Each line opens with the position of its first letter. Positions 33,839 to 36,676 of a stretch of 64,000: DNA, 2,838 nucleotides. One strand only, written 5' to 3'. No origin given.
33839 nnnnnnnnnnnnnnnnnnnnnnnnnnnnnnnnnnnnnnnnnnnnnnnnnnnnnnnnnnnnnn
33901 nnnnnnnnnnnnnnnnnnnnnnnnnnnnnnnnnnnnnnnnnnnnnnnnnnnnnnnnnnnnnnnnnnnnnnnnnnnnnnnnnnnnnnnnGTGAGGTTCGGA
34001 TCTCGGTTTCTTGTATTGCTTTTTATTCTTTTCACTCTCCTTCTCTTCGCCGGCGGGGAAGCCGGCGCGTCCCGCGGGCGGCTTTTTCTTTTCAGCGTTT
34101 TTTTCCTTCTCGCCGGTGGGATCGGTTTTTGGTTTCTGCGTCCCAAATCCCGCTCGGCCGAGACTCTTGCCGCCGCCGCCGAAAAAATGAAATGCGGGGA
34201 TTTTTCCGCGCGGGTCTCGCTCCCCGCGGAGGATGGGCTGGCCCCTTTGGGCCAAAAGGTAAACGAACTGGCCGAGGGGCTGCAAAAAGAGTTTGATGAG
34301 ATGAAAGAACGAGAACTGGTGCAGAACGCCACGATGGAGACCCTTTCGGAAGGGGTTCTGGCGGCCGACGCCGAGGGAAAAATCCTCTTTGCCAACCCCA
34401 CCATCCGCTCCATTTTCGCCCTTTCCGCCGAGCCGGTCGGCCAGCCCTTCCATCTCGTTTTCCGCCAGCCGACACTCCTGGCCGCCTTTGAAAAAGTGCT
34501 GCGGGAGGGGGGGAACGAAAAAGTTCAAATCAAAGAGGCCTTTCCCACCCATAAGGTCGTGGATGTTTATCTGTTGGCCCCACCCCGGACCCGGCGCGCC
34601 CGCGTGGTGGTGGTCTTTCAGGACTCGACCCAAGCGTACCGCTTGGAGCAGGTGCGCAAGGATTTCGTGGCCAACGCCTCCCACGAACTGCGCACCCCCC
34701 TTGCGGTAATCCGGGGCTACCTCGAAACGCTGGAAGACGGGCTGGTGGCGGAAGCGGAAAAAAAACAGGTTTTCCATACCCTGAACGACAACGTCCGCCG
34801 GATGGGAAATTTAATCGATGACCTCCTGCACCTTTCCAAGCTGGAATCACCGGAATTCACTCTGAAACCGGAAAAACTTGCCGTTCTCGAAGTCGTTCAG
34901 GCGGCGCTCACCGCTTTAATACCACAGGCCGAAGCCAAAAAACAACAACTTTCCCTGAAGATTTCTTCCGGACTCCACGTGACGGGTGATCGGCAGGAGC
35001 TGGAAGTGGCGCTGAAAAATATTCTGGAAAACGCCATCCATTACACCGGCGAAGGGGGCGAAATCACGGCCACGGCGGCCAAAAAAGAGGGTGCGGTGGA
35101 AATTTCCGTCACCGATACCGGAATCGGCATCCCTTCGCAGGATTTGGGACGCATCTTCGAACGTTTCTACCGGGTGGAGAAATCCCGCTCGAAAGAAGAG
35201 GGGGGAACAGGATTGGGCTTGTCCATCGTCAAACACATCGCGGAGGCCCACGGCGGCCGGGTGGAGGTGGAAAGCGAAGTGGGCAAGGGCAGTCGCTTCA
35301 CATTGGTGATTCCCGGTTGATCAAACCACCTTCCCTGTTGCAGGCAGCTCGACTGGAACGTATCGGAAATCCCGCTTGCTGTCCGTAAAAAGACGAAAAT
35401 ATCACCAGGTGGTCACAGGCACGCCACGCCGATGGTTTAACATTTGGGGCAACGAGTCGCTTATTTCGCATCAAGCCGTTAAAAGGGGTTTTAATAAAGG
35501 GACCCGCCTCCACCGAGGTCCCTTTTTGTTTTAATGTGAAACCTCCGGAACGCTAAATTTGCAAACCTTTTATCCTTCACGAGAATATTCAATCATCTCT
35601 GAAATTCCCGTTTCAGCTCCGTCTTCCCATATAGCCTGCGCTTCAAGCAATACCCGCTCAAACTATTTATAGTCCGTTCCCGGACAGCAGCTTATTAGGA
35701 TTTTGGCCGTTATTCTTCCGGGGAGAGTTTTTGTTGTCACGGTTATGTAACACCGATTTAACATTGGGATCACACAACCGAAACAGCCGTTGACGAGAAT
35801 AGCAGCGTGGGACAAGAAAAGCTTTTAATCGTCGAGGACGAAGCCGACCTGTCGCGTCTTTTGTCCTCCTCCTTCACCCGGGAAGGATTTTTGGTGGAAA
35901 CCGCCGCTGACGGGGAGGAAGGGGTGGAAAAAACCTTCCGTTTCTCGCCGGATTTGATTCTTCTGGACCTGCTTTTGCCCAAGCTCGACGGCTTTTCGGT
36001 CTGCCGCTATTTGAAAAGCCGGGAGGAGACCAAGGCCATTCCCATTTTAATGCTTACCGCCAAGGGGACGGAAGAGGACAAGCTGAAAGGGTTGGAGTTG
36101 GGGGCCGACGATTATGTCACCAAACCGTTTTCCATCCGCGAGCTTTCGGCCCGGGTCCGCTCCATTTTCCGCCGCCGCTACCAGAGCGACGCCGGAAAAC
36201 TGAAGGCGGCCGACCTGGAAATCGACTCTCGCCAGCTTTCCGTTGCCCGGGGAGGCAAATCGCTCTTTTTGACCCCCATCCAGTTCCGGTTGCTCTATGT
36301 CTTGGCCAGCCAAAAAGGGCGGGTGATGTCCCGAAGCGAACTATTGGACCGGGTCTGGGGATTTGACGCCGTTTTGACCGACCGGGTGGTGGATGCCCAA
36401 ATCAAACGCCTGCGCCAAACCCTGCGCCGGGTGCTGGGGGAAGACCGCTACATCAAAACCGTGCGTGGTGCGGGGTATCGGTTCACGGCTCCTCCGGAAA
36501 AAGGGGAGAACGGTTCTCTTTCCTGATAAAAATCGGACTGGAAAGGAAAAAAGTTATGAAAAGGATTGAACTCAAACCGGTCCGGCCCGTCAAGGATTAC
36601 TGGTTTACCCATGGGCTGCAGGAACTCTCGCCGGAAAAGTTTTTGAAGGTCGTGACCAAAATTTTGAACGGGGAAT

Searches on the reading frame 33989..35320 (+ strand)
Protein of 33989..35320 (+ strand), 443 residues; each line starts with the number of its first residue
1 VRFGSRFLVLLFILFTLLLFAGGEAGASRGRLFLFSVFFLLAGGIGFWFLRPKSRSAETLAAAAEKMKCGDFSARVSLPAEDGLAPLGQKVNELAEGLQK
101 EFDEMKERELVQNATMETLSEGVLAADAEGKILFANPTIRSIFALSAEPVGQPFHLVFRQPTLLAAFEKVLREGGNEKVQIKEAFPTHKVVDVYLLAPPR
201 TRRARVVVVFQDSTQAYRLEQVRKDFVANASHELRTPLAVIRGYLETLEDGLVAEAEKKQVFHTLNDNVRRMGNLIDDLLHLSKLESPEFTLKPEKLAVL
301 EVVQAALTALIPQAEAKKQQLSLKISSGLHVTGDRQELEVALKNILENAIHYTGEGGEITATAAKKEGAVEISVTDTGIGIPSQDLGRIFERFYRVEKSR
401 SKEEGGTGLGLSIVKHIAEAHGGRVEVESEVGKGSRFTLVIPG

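Call 7: search_protein_families(library=pfam, proteins=[window:33989-35320:+], max_evalue=0.001)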
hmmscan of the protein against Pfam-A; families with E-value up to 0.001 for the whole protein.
window:33989-35320:+ (443 aa): 8 families
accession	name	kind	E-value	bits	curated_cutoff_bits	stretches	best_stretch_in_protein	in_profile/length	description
PF02518.31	HATPase_c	-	1.4e-31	109.7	26.4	1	333-442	1-108/111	Histidine kinase-, DNA gyrase B-, and HSP90-like ATPase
PF00512.31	HisKA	-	1.7e-21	76.5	26.9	1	223-287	2-65/66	His Kinase A (phospho-acceptor) domain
PF00989.32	PAS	-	4.4e-07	30.3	22.6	1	114-212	5-112/113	PAS fold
PF13581.12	HATPase_c_2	-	3.7e-06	27.4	27.4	1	334-421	28-112/127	Histidine kinase-like ATPase domain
PF14501.12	HATPase_c_5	-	0.00017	21.9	22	1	336-430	4-91/102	GHKL domain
PF13589.12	HATPase_c_3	-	0.00022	21.7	25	1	337-411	2-77/137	Histidine kinase-, DNA gyrase B-, and HSP90-like ATPase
PF13188.13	PAS_8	-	0.00065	20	21.8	0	116-164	7-53/65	PAS domain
PF08448.16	PAS_4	-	0.00098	19.8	23.1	0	117-218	2-110/110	PAS fold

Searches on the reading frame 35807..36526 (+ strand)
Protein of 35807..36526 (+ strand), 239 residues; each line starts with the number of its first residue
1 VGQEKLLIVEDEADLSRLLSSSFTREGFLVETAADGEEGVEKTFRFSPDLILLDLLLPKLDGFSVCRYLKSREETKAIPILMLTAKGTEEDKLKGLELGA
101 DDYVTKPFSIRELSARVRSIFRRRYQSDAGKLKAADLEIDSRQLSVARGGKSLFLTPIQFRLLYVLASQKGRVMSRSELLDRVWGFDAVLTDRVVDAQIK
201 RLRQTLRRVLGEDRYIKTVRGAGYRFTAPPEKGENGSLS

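Call 58: search_protein_families(library=pfam, proteins=[window:35807-36526:+], max_evalue=0.001)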
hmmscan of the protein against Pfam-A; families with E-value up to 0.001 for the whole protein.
window:35807-36526:+ (239 aa): 2 families
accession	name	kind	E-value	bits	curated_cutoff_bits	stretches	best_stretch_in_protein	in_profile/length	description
PF00072.30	Response_reg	-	4.6e-28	98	30.2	1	7-118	2-111/111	Response regulator receiver domain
PF00486.34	Trans_reg_C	-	7e-24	84.1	26.2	1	150-226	1-77/77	Transcriptional regulatory protein, C terminal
